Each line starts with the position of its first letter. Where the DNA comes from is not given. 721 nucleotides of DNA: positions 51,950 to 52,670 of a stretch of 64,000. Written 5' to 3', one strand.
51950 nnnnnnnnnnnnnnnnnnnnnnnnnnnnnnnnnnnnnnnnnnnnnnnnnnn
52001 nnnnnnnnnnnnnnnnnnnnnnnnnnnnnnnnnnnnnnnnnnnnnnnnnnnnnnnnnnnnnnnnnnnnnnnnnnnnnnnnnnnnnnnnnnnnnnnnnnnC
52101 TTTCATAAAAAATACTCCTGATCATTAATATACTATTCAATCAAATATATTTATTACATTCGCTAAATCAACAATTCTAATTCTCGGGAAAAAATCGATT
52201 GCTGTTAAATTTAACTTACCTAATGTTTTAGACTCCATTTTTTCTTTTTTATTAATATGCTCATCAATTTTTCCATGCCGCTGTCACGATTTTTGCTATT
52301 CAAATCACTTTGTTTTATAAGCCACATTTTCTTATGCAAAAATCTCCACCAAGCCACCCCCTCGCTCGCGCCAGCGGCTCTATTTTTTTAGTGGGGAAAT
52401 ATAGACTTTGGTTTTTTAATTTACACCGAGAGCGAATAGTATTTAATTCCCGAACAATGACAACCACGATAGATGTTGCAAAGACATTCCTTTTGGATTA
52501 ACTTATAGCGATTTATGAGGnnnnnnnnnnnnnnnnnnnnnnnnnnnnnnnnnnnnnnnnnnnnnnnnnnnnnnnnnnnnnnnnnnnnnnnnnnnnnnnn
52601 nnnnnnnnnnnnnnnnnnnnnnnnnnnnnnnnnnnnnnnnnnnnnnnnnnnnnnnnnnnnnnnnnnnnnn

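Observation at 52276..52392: Duplicated intergenic element with sigma54-like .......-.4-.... core, conserved C-rich tract and T-run: candidate sRNA family or RpoN-type regulatory cassette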

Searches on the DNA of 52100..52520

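Call 9: search_rna_families(source=window, start=52100, end=52520, threshold=evalue, max_evalue=10)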
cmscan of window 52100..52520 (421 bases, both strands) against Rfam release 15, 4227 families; matches with E-value up to 10: 1.
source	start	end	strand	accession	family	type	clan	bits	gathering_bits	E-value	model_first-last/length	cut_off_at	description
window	52222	52240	+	RF01072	TMV_UPD-PK3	Cis-reg;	-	10.5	34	7.4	1-19/31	no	Pseudoknot of upstream pseudoknot domain (UPD) of the 3'UTR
